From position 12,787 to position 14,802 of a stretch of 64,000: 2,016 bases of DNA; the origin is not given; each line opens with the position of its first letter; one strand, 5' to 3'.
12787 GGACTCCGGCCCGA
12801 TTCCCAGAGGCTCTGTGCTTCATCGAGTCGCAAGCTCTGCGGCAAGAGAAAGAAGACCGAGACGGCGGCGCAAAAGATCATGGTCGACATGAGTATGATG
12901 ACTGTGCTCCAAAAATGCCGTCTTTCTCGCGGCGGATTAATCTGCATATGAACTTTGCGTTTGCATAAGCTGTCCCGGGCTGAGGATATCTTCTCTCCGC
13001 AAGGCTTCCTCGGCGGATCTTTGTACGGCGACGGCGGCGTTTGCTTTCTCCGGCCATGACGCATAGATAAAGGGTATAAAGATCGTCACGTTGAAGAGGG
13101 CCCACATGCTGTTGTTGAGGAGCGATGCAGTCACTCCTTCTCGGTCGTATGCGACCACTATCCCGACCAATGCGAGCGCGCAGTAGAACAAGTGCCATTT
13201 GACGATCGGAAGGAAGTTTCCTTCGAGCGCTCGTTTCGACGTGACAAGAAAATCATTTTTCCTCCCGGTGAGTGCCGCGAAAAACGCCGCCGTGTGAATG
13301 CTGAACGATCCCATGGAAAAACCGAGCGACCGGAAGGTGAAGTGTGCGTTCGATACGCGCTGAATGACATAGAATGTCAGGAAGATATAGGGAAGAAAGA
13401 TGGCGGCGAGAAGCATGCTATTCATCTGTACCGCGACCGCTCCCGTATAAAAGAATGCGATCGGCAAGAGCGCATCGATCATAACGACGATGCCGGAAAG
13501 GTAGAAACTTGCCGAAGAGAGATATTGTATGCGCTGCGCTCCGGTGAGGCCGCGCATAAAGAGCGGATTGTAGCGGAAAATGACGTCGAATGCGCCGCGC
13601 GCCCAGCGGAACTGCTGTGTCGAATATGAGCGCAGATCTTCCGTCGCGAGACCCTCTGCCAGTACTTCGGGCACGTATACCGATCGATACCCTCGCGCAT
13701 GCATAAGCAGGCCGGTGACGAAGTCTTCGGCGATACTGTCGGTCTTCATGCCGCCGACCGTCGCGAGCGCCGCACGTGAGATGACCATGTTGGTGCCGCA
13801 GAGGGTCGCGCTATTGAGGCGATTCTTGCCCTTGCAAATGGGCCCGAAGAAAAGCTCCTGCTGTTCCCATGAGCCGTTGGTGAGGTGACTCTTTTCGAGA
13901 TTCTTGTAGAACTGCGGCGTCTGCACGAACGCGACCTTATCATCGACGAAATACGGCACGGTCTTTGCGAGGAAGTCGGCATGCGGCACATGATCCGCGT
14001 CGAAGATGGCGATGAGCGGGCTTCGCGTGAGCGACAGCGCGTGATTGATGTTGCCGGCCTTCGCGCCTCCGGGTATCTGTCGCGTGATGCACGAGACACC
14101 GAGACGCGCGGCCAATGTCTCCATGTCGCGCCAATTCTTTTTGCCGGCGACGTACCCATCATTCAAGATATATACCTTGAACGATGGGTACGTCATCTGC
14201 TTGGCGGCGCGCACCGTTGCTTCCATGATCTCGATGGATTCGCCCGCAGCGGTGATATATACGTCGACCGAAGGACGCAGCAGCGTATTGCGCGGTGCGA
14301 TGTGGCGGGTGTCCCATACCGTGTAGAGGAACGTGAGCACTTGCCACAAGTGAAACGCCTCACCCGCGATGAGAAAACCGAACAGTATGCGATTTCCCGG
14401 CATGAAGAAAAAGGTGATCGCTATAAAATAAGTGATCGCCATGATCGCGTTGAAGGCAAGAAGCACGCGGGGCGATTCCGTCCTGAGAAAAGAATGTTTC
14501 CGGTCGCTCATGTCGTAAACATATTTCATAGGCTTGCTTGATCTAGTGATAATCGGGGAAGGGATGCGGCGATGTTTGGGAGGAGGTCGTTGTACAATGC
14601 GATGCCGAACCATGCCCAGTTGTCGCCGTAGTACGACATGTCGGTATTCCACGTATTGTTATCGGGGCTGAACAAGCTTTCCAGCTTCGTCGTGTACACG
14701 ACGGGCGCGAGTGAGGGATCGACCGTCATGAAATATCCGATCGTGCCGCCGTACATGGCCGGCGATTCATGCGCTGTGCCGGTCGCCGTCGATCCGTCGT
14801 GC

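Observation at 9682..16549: Cellulose-like beta-glucan synthesis and remodelling locus: BcsA-like synthase without PilZ, GH8, GH6, GT2 and GT-C enzymes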

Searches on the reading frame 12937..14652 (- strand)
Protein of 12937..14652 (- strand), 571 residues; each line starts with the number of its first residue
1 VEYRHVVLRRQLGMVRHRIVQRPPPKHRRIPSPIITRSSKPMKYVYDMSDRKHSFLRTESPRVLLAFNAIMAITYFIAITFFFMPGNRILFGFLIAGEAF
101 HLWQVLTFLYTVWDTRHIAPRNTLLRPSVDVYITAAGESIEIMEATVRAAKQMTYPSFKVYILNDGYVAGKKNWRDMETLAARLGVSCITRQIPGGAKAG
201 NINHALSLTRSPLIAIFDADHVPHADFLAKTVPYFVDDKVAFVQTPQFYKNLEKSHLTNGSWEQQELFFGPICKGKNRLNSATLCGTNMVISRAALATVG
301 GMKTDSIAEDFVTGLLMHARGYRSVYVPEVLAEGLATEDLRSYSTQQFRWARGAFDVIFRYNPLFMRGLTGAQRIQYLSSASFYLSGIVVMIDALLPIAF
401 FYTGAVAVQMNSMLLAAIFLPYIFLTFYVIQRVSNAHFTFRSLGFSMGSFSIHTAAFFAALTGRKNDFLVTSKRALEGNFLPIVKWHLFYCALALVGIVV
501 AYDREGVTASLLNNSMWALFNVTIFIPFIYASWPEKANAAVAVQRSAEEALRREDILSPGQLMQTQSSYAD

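Call 3: search_protein_families(library=pfam, proteins=[window:12937-14652:-], max_evalue=0.01)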
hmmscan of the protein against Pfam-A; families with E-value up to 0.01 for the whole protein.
window:12937-14652:- (571 aa): 5 families
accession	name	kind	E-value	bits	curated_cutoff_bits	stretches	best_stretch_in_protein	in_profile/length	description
PF13641.12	Glyco_tranf_2_3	-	9.7e-29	101.4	27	1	127-353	1-230/230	Glycosyltransferase like family 2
PF13632.12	Glyco_trans_2_3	-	1.8e-21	77.3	27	1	214-428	2-196/198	Glycosyl transferase family group 2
PF03552.20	Cellulose_synt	-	1.2e-14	54.3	24.7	1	305-488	420-623/722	Cellulose synthase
PF00535.33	Glycos_transf_2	-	1.8e-13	51.2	23.3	1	133-298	4-166/168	Glycosyl transferase family 2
PF13506.12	Glyco_transf_21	-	2e-13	50.6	21.7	1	197-352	17-174/174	Glycosyl transferase family 21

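Call 8: search_protein_families(library=ncbifam, proteins=[window:12937-14529:-], max_evalue=0.001)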
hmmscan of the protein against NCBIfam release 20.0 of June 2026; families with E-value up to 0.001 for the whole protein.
window:12937-14529:- (530 aa): 8 families
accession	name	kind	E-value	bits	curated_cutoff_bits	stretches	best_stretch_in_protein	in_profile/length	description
TIGR03030.1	CelA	equivalog_domain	1.4e-81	274.6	699.1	1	49-491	89-563/714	UDP-forming cellulose synthase catalytic subunit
NF008558.0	PRK11498.1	equivalog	1e-61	209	992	1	54-484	237-682/872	UDP-forming cellulose synthase catalytic subunit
TIGR03937.1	PgaC_IcaA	equivalog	7.9e-16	58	422.3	1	82-392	41-352/407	poly-beta-1,6-N-acetyl-D-glucosamine synthase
TIGR04242.1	nodulat_NodC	equivalog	1.2e-12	47.5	550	1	74-377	36-344/395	chitooligosaccharide synthase NodC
TIGR03472.1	HpnI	equivalog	1.8e-09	36.9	310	1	156-312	113-271/373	bacteriohopanetetrol glucosamine biosynthesis glycosyltransferase HpnI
TIGR03965.1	mycofact_glyco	equivalog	3.2e-08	32.9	280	1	66-320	52-307/467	mycofactocin biosynthesis glycosyltransferase MftF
NF053846.1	glyco_with_XrtP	equivalog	2.2e-07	29.9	520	1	253-392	234-375/440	XrtP-associated glycosyltransferase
NF047683.1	TeichurnBiosyTuaG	equivalog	3.1e-06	27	400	1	88-216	8-133/252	teichuronic acid biosynthesis protein TuaG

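Call 9: find_homologous_proteins(query=window:12937-14529:-, max_evalue=1e-10)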
Query window:12937-14529:- (530 aa): 3347 proteins with E <= 1e-10 among 8000 candidates; the best 120 are listed.
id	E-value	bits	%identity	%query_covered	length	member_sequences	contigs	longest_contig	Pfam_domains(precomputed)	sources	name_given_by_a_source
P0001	0.0e+0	1179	100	99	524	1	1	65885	PF13632.13,PF13506.14,PF13641.13,PF03552.21,PF00535.33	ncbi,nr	ncbi:glycosyltransferase [Candidatus Kaiserbacteria bacterium]|nr:glycosyltransferase [Candidatus Ka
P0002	3.9e-262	888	75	98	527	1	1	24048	PF13632.13,PF13506.14,PF13641.13,PF03552.21,PF00535.33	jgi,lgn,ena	-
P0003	1.9e-249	846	71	99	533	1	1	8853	PF13632.13,PF13506.14,PF13641.13,PF03552.21,PF00535.33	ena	-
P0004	4.2e-225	766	66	95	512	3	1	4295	PF13632.13,PF13506.14,PF13641.13,PF03552.21,PF00535.33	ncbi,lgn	-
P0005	1.1e-224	765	67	94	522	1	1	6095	PF13632.13,PF13506.14,PF13641.13,PF03552.21,PF00535.33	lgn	-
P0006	1.2e-224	765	65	97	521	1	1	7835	PF13632.13,PF13506.14,PF13641.13,PF03552.21,PF00535.33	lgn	-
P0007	2.9e-223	760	67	94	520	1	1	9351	PF13632.13,PF13506.14,PF13641.13,PF03552.21,PF00535.33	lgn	-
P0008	6.4e-223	759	65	97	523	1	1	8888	PF13632.13,PF13506.14,PF13641.13,PF03552.21,PF00535.33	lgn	-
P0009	6.9e-223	759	65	97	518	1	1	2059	PF13632.13,PF13506.14,PF13641.13,PF03552.21,PF00535.33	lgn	-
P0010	9.5e-223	758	65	96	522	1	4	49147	PF13632.13,PF13506.14,PF13641.13,PF03552.21,PF00535.33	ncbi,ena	-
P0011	2.6e-222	757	65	96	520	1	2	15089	PF13632.13,PF13506.14,PF13641.13,PF03552.21,PF00535.33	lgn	-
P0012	1.2e-221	755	65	96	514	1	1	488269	PF13632.13,PF13506.14,PF13641.13,PF03552.21,PF00535.33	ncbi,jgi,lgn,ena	jgi:cellulose synthase (UDP-forming)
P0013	2.6e-221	754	64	97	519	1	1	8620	PF13632.13,PF13506.14,PF13641.13,PF03552.21,PF00535.33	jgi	jgi:cellulose synthase (UDP-forming)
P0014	4.5e-221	753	66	93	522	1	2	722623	PF13632.13,PF13506.14,PF13641.13,PF03552.21,PF00535.33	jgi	jgi:cellulose synthase (UDP-forming)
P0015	7.4e-221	752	66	94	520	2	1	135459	PF13632.13,PF13506.14,PF13641.13,PF03552.21,PF00535.33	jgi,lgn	jgi:cellulose synthase (UDP-forming)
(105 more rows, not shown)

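Call 11: find_related_loci(query=window:12937-14529:-, collection=genome_contigs, flank=8000)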
Query window:12937-14529:- (530 aa) in genome_contigs; peptide patterns used: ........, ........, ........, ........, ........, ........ (x = any residue, [..] = any of these).
104 stretches matched a pattern; 82 encode a relative of the query (tblastn E <= 1e-3); the best 80 are kept; 80 distinct loci.
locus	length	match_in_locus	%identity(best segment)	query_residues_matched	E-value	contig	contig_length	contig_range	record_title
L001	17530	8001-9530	65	6-515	0e+0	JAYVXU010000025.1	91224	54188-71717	MAG: Candidatus Adlerbacteria bacterium isolate GL85_DN_metabinner_15 GL85_DN_metabinner_15_24, whole genome shotgun seq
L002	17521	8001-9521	65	6-514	0e+0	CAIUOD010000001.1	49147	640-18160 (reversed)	Candidatus Adlerbacteria bacterium isolate MJ-time_bin-4889 genome assembly, contig: bin-4889:01/41, whole genome shotgu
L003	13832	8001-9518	64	1-504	0e+0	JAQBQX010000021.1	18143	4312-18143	MAG: Candidatus Adlerbacteria bacterium isolate RYN_384 scaffold_3017775, whole genome shotgun sequence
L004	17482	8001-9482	65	2-495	0e+0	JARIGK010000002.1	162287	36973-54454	MAG: Candidatus Adlerbacteria bacterium isolate CullarsAll.DT.02 k141_1019691, whole genome shotgun sequence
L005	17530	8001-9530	64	1-508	0e+0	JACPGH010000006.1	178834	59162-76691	MAG: Candidatus Kaiserbacteria bacterium isolate NC_groundwater_382_Ag_B-0.1um_55_18 GD18-4_B1_scaffold_1338787, whole g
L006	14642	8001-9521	65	2-510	0e+0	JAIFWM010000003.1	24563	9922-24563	MAG: Candidatus Parcubacteria bacterium isolate viral-cat_47_11 PAFVLPS_2018_scaffold_9079, whole genome shotgun sequenc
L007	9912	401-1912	65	3-505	0e+0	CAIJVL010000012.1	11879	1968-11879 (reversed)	Candidatus Adlerbacteria bacterium isolate T7-022_bin-222 genome assembly, contig: bin-222:12/69, whole genome shotgun s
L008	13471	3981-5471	64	5-498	0e+0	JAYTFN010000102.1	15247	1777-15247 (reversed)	MAG: Candidatus Adlerbacteria bacterium isolate GFS_2183 GFS_2183_101, whole genome shotgun sequence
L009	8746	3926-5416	64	9-504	0e+0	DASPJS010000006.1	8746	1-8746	MAG TPA_asm: Candidatus Paceibacterota bacterium isolate SMAG_U12016 k141_688644, whole genome shotgun sequence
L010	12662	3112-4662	61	1-513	0e+0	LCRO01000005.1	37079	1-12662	MAG: Candidatus Adlerbacteria bacterium GW2011_GWA1_54_10 UY83_C0005, whole genome shotgun sequence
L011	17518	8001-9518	60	8-513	0e+0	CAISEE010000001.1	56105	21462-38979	Candidatus Adlerbacteria bacterium isolate C24_bin-2304 genome assembly, contig: bin-2304:01/56, whole genome shotgun se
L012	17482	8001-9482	63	9-501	0e+0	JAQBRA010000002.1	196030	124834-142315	MAG: Candidatus Adlerbacteria bacterium isolate RYN_387 scaffold_3325824, whole genome shotgun sequence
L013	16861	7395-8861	63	5-493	0e+0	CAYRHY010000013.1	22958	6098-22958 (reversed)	MAG TPA_asm: uncultured Candidatus Saccharibacteria bacterium isolate SRP170004_co1_530 genome assembly, contig: NODE_33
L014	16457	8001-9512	60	8-512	0e+0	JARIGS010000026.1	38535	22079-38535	MAG: Candidatus Nomurabacteria bacterium isolate CullarsAll.DT.37 k141_917201, whole genome shotgun sequence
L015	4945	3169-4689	60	33-528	0e+0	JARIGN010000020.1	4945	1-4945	MAG: Candidatus Kaiserbacteria bacterium isolate CullarsAll.DT.30 k141_747145, whole genome shotgun sequence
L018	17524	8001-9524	56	9-520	0e+0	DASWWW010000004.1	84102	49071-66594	MAG TPA_asm: Candidatus Paceibacterota bacterium isolate SMAG_U3666 k141_442611, whole genome shotgun sequence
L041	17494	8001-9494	55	7-494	0e+0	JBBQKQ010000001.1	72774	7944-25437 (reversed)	MAG: Candidatus Paceibacteria bacterium isolate Co_metawrap_573 Cmw_573_k141_3779513_length_72774_cov_8.9995, whole geno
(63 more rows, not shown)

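Call 19: search_solved_structures(query=window:12937-14529:-, max_evalue=0.00001, show_alignments=1)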
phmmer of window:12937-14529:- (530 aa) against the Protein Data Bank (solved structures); distinct sequences matched with E-value up to 0.00001: 13.
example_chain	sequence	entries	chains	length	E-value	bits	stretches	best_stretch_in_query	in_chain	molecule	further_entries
5ej1_A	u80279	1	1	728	7.8e-54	186.2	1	76-498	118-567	Putative cellulose synthase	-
4hg6_A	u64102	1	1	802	8.8e-54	186.1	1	76-498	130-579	Cellulose Synthase Subunit A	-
4p00_A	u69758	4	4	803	8.9e-54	186.1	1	76-498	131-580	Cellulose Synthase A subunit | Cellulose Synthase subunit A | Putative cellulose synthase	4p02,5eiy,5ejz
9b8v_E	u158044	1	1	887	2.6e-52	181.2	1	51-493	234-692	Cellulose synthase catalytic subunit [UDP-forming]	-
7lby_A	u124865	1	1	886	2.6e-52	181.2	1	51-493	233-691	Cellulose synthase catalytic subunit [UDP-forming]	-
9fmv_A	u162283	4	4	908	2.8e-52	181.1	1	51-493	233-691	Cellulose synthase catalytic subunit [UDP-forming]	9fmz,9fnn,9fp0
8vi0_A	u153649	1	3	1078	7.6e-14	54.3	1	264-471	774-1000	Cellulose synthase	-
8vht_A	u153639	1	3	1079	7.6e-13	51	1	264-448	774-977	Cellulose synthase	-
6wlb_A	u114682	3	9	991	4.7e-12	48.4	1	264-450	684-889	Cellulose synthase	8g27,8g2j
8dqk_A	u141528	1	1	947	1.1e-11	47.2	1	260-390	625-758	Cellulose synthase-like CslF6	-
7d5k_A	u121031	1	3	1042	2.9e-10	42.5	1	264-450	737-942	Cellulose synthase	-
8vhz_A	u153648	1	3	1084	6.3e-08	34.8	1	264-451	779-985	Cellulose synthase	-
7ck3_A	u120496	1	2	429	2.7e-07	32.7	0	264-312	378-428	Cellulose synthase A catalytic subunit 3 [UDP-forming],Cellulose synthase A catalytic subu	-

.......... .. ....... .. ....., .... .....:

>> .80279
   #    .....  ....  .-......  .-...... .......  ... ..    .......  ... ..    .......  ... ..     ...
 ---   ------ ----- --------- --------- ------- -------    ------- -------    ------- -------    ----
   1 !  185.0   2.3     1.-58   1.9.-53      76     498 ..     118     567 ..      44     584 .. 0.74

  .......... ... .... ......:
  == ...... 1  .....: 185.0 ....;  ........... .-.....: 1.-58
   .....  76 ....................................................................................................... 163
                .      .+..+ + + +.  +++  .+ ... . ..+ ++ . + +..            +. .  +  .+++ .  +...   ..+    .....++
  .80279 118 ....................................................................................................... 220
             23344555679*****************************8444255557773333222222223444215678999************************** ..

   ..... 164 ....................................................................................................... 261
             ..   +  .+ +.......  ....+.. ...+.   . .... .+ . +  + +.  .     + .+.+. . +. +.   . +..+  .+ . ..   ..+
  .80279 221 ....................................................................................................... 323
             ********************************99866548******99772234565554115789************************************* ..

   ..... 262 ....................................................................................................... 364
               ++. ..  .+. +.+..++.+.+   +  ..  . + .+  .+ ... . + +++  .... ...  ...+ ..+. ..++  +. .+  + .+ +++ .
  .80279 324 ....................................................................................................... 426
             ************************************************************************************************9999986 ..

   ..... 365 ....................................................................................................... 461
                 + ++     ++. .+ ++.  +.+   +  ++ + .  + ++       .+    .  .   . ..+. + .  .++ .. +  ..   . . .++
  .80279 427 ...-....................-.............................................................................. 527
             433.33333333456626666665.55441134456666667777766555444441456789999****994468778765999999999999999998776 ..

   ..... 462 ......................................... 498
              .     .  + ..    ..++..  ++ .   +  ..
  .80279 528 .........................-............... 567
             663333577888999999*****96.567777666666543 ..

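Call 40: find_homologous_proteins(query=L018:7983-10967:+, max_evalue=1e-20)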
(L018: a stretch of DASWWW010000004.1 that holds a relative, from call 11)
Query L018:7983-10967:+ (995 aa): 926 proteins with E <= 1e-20 among 8000 candidates; the best 120 are listed.
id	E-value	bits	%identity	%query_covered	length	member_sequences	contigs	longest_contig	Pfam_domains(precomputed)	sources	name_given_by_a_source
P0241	0.0e+0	2253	100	100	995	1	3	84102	PF13632.13,PF13506.14,PF13641.13,PF03552.21,PF00535.33,PF13231.13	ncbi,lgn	ncbi:MAG TPA: glycosyltransferase [Candidatus Paceibacterota bacterium]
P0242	0.0e+0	1585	69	100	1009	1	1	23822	PF13632.13,PF13506.14,PF13641.13,PF03552.21,PF00535.33,PF13231.13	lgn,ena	-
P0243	0.0e+0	1334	60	99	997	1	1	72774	PF13632.13,PF13506.14,PF13641.13,PF00535.33,PF13231.13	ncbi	-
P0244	9.8e-271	919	45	99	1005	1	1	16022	PF13632.13,PF13506.14,PF13641.13,PF00535.33,PF13231.13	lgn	-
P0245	5.7e-270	917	44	99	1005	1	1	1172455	PF13632.13,PF13506.14,PF13641.13,PF03552.21,PF00535.33,PF13231.13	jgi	jgi:cellulose synthase (UDP-forming)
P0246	7.6e-270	916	43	99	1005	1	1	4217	PF13632.13,PF13506.14,PF13641.13,PF03552.21,PF00535.33,PF13231.13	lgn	-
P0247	3.1e-265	901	44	99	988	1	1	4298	PF13632.13,PF13506.14,PF13641.13,PF03552.21,PF00535.33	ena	-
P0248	2.8e-263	895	43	99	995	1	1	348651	PF13632.13,PF13506.14,PF13641.13,PF03552.21,PF00535.33,PF13231.13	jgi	jgi:cellulose synthase (UDP-forming)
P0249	3.9e-260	884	42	99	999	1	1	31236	PF13632.13,PF13506.14,PF13641.13,PF03552.21,PF00535.33,PF13231.13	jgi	jgi:cellulose synthase (UDP-forming)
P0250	2.8e-258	878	43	99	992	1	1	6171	PF13632.13,PF13506.14,PF13641.13,PF03552.21,PF00535.33,PF13231.13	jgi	jgi:cellulose synthase (UDP-forming)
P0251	4.8e-257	874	42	99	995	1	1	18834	PF13632.13,PF13506.14,PF13641.13,PF03552.21,PF00535.33,PF13231.13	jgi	jgi:cellulose synthase (UDP-forming)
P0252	1.7e-253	862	42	99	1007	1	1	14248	PF13632.13,PF13506.14,PF13641.13,PF03552.21,PF00535.33,PF13231.13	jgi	jgi:cellulose synthase (UDP-forming)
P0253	2.3e-189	650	61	49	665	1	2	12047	PF13632.13,PF13506.14,PF13641.13,PF03552.21,PF04138.21,PF00535.33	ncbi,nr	ncbi:MAG: glycosyltransferase [bacterium]|nr:glycosyltransferase [bacterium]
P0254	3.9e-187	643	56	51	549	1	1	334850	PF13632.13,PF13506.14,PF13641.13,PF03552.21,PF00535.33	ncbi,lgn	-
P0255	8.7e-186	638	57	49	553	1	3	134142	PF13632.13,PF13506.14,PF13641.13,PF03552.21,PF00535.33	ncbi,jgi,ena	ncbi:MAG TPA: glycosyltransferase [Candidatus Saccharimonadales bacterium]|jgi:cellulose synthase (U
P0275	3.3e-164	567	50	49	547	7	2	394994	PF13632.13,PF13506.14,PF13641.13,PF03552.21,PF00535.33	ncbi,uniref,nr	ncbi:glycosyltransferase [Quadrisphaera oryzae]|uniref:glycosyltransferase n=1 Tax=Quadrisphaera Tax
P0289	5.9e-157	543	49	49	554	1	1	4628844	PF13632.13,PF13506.14,PF13641.13,PF03552.21,PF00535.33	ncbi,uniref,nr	ncbi:glycosyltransferase [Geodermatophilus sp. DSM 44513]|uniref:glycosyltransferase n=1 Tax=Geoderm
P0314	2.6e-114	402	31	86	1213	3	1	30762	PF13632.13,PF13506.14,PF13641.13,PF03552.21,PF00535.33,PF13231.13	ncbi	ncbi:MAG TPA: glycosyltransferase [Gaiellaceae bacterium]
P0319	3.5e-110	388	42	49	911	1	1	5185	PF13632.13,PF10111.15,PF13506.14,PF13641.13,PF03552.21,PF00535.33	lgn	-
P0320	1.1e-109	386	41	50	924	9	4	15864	PF13632.13,PF13506.14,PF13641.13,PF03552.21,PF00535.33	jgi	-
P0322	2.1e-106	375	40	50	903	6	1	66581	PF13632.13,PF13506.14,PF13641.13,PF03552.21,PF00535.33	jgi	-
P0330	7.2e-102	360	39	50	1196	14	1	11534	PF07714.24,PF13632.13,PF00069.32,PF13506.14,PF13641.13,PF03552.21,PF00535.33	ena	-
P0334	7.4e-101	357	40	45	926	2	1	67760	PF13632.13,PF13506.14,PF13641.13,PF03552.21,PF00535.33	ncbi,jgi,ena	-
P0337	1.6e-98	349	39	50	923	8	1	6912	PF13632.13,PF13506.14,PF13641.13,PF03552.21,PF00535.33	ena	-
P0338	3.9e-92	328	38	49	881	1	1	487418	PF13632.13,PF13506.14,PF13641.13,PF03552.21,PF02156.22,PF00535.33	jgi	-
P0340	1.0e-87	314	42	39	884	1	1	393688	PF13632.13,PF13506.14,PF13641.13,PF01270.24,PF03552.21,PF00535.33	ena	-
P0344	1.8e-86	309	39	45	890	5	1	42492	PF13632.13,PF13506.14,PF13641.13,PF01270.24,PF03552.21,PF00535.33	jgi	jgi:cellulose synthase (UDP-forming)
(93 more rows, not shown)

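Call 41: find_encoding_contigs(protein=P0289, flank=9000, max_places=2)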
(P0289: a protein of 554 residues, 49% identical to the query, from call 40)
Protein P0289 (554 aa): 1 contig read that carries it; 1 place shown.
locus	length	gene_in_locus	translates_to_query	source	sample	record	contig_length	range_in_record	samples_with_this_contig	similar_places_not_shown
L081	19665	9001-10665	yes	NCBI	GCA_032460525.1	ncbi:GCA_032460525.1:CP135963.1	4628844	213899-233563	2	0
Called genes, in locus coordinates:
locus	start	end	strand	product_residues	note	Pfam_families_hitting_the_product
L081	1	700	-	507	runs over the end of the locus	PF03703:bPH_2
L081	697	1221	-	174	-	PF03703:bPH_2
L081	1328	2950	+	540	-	PF00672:HAMP, PF00015:MCPsignal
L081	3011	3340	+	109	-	PF00581:Rhodanese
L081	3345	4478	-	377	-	PF01270:Glyco_hydro_8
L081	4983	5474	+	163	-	PF04138:GtrA_DPMS_TM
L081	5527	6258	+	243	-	PF13641:Glyco_tranf_2_3, PF00535:Glycos_transf_2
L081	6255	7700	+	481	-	PF13439:Glyco_transf_4, PF13579:Glyco_trans_4_4, PF20706:GT4-conflict (weak), PF00534:Glycos_transf_1, PF13692:Glyco_trans_1_4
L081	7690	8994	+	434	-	PF01270:Glyco_hydro_8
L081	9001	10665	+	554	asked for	PF00535:Glycos_transf_2, PF13641:Glyco_tranf_2_3, PF13506:Glyco_transf_21, PF13632:Glyco_trans_2_3, PF03552:Cellulose_synt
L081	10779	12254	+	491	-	PF13231:PMT_2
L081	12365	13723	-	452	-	PF01341:Glyco_hydro_6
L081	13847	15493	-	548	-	PF00501:AMP-binding, PF13193:AMP-binding_C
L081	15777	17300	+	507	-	PF13231:PMT_2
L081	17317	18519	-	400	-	PF00067:p450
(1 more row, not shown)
